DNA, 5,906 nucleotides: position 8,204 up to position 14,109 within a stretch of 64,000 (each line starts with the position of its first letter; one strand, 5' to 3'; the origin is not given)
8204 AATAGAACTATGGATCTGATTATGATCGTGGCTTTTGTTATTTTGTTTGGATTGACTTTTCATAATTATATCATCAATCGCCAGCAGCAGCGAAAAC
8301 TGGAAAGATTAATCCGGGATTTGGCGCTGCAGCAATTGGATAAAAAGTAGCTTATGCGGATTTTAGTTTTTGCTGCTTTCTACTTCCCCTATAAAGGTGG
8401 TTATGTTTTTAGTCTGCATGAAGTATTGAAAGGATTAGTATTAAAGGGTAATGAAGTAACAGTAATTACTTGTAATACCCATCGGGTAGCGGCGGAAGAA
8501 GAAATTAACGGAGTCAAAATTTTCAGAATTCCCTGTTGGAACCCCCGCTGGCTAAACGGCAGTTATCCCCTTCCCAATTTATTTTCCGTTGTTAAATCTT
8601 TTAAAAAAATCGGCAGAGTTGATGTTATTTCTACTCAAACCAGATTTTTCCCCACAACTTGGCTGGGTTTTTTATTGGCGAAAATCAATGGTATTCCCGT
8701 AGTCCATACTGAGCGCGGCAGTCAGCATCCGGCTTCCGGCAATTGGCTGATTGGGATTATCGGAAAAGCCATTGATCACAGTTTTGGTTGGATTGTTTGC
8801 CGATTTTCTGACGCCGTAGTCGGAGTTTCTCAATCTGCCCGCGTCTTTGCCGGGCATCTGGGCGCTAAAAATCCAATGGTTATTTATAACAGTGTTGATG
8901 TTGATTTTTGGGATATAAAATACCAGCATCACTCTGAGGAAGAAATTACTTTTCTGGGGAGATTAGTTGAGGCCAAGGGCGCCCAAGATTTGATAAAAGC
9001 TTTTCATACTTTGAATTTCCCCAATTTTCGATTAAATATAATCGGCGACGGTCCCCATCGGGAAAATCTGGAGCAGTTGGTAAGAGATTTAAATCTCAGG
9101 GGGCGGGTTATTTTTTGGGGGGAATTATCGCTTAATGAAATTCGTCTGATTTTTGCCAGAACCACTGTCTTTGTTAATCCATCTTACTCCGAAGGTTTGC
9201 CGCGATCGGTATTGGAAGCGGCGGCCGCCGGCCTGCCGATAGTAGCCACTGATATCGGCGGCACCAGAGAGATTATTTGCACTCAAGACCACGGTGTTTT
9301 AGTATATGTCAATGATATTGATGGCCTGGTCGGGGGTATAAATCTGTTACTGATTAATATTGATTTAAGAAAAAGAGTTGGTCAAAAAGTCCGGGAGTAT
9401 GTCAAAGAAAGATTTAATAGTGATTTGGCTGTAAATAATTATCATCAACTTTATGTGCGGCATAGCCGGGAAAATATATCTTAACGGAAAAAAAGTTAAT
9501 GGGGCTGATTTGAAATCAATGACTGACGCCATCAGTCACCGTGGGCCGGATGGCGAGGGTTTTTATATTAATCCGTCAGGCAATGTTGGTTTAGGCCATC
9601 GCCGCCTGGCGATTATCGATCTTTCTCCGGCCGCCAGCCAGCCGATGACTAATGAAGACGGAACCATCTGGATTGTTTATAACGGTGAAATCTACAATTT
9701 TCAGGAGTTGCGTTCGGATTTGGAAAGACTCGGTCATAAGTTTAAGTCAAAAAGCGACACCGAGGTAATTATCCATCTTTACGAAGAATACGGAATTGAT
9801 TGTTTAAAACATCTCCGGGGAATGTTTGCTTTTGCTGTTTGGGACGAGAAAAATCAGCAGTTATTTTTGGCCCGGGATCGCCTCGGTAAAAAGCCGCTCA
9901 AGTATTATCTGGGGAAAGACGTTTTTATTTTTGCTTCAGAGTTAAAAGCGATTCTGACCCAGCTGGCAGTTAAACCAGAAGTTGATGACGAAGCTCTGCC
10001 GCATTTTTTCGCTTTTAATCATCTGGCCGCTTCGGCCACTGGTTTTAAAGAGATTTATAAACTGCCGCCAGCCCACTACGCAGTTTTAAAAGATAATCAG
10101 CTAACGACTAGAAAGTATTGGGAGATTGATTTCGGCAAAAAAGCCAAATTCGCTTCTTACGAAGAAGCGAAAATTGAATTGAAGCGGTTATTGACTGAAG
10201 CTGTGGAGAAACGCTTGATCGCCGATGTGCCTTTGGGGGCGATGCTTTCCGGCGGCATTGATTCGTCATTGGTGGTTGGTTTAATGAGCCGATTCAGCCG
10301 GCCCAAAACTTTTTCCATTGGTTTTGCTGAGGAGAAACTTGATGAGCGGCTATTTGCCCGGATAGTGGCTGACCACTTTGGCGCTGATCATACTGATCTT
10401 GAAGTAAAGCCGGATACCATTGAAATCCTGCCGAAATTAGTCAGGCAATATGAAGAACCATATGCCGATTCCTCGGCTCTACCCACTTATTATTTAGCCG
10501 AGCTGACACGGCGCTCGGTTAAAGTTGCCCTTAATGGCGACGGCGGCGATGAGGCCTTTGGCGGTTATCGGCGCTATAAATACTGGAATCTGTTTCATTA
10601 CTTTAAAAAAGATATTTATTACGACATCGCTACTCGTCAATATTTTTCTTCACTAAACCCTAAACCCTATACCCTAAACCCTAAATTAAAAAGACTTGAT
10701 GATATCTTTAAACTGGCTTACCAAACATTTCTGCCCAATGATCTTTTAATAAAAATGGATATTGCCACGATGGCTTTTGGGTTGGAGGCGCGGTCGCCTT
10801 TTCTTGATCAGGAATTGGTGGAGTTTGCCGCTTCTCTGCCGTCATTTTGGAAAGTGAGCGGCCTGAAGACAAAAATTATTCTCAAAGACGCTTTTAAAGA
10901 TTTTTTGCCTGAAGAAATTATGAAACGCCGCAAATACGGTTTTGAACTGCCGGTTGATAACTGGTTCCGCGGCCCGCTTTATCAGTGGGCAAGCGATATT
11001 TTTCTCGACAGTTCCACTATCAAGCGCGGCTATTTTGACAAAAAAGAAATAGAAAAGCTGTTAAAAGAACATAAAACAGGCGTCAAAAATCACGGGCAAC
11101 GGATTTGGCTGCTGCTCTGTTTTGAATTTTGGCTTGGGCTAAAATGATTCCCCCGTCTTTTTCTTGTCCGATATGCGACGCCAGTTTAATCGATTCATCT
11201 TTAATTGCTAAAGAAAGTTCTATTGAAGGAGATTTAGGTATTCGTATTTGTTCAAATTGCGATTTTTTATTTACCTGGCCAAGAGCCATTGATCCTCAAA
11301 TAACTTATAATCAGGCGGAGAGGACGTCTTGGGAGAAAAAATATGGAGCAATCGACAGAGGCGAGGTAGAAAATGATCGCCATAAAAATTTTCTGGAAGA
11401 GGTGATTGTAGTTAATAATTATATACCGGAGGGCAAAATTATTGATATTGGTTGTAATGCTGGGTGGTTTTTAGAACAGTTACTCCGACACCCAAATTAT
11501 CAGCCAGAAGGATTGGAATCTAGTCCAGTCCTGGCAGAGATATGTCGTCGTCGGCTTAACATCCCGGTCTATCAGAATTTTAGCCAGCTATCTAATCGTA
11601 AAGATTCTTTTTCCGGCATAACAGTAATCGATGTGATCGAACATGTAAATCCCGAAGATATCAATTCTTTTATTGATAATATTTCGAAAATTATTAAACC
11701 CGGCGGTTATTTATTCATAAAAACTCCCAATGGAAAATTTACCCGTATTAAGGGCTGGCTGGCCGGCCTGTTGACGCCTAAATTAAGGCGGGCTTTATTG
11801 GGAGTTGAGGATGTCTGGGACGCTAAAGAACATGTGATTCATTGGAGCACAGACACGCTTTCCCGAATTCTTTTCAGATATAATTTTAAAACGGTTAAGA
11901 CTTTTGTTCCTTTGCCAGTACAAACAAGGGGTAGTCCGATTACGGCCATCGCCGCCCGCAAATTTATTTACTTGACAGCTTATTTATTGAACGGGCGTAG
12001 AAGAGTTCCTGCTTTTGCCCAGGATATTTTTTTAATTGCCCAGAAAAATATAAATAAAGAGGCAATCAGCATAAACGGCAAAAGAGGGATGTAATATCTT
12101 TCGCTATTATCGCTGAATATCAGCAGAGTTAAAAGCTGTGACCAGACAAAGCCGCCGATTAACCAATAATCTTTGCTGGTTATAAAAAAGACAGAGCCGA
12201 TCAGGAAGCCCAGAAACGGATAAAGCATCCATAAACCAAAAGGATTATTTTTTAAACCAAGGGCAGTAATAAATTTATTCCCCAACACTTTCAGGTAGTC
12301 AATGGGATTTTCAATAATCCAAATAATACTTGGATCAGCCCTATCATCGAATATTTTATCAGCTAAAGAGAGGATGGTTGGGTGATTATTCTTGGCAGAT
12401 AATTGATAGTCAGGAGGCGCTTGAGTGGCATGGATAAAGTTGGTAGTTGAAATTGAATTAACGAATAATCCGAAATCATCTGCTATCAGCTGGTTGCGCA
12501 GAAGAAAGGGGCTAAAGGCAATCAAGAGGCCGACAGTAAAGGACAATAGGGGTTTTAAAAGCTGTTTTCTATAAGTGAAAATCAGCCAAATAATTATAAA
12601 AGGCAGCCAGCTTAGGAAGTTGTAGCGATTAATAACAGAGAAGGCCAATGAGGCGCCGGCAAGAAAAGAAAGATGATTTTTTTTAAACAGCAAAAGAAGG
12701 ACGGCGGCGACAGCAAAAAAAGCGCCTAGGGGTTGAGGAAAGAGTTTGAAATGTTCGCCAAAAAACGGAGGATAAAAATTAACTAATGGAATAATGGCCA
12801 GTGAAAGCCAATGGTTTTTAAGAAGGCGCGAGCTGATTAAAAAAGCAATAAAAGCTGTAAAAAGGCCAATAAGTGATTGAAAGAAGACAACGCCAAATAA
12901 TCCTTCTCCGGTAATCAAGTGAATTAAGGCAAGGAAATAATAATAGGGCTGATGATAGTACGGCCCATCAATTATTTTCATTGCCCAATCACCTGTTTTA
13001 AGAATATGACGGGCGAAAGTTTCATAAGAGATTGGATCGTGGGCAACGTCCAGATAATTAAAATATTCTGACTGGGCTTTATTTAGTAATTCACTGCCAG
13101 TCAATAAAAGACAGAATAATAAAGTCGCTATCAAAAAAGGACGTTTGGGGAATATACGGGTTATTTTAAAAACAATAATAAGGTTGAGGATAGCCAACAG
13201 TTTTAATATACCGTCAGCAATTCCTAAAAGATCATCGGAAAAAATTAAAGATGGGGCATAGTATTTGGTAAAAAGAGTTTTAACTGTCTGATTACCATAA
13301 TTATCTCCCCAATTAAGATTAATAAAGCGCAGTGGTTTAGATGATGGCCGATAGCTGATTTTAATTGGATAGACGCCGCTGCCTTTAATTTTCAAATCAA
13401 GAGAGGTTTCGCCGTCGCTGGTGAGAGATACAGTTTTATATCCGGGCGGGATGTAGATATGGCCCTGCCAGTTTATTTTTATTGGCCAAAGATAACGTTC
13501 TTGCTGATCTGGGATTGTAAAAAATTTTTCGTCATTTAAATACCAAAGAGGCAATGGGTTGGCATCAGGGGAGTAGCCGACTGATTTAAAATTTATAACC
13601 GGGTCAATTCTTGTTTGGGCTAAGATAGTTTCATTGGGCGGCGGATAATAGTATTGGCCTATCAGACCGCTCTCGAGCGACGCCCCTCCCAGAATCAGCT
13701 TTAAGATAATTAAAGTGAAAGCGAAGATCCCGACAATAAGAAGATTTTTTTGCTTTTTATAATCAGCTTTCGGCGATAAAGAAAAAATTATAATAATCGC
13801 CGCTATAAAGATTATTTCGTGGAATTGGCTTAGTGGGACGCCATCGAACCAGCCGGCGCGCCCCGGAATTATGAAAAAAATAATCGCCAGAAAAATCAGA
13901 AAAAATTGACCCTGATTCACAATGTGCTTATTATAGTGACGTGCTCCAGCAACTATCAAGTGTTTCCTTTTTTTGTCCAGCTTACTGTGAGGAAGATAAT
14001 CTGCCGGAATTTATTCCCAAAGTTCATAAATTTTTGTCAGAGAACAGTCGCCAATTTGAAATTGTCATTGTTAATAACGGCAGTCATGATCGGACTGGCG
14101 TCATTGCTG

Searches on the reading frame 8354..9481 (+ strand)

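Call 42: search_protein_families(library=pfam, proteins=[window:8354-9481:+], max_evalue=0.0001)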
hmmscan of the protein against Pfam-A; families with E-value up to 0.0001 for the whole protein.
window:8354-9481:+ (376 aa): 6 families
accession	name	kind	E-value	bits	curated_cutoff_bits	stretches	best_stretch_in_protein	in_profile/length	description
PF00534.26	Glycos_transf_1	-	1.5e-38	132.5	26.4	1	193-348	13-171/172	Glycosyl transferases group 1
PF13692.12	Glyco_trans_1_4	-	7.3e-32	111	27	1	197-333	3-140/142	Glycosyl transferases group 1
PF13439.12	Glyco_transf_4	-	4.4e-17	63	28.5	1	15-184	2-169/170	Glycosyltransferase Family 4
PF13579.12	Glyco_trans_4_4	-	2.3e-09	38.2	29.7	1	15-171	1-147/158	Glycosyl transferase 4-like domain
PF20706.3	GT4-conflict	-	7.9e-06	25.5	26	1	162-308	162-320/385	Family 4 Glycosyltransferase in conflict systems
PF13524.12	Glyco_trans_1_2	-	2.3e-05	24.8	25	1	220-357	12-136/144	Glycosyl transferase-like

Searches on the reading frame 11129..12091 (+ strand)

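Call 42: search_protein_families(library=pfam, proteins=[window:11129-12091:+], max_evalue=0.0001)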
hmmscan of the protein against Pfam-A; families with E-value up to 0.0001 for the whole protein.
window:11129-12091:+ (321 aa): 4 families
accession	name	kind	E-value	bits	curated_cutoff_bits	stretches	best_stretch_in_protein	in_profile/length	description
PF13489.12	Methyltransf_23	-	6.5e-18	65.4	27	1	101-257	23-163/164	Methyltransferase domain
PF13649.12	Methyltransf_25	-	1.6e-10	42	27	1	104-193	1-97/97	Methyltransferase domain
PF08241.18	Methyltransf_11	-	3.9e-10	40.7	21.2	1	105-197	1-95/95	Methyltransferase domain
PF08242.18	Methyltransf_12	-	8e-09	36.6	30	1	105-195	1-98/98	Methyltransferase domain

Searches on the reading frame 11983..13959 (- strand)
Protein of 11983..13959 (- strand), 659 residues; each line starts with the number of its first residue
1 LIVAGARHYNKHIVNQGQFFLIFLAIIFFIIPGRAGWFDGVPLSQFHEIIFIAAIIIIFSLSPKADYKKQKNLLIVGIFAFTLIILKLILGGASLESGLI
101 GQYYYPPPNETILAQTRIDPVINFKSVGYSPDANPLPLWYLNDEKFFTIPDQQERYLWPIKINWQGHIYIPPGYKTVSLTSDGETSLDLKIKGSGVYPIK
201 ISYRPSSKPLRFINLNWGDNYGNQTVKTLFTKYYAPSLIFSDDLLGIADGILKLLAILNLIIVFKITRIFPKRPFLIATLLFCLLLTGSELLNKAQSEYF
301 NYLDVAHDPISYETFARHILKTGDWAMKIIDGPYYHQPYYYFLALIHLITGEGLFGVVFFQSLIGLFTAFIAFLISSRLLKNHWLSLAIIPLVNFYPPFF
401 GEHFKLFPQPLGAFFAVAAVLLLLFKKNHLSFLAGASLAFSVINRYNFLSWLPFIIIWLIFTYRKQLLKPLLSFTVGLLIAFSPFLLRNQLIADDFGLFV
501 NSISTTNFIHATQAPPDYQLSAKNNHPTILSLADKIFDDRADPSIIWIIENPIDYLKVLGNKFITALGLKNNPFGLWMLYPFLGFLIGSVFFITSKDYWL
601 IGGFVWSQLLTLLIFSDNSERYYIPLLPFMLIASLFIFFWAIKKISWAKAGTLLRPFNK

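Call 42: search_protein_families(library=pfam, proteins=[window:11983-13959:-], max_evalue=0.0001)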
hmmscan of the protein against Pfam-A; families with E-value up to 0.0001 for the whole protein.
window:11983-13959:- (659 aa): 0 families

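Call 63: search_protein_families(library=pfam, proteins=[window:11983-13959:-], max_evalue=0.01)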
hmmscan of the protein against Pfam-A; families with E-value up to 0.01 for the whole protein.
window:11983-13959:- (659 aa): 1 family
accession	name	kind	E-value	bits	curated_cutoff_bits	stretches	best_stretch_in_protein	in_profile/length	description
PF13231.12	PMT_2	-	0.00018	22.2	26.1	1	340-486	7-158/160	Dolichyl-phosphate-mannose-protein mannosyltransferase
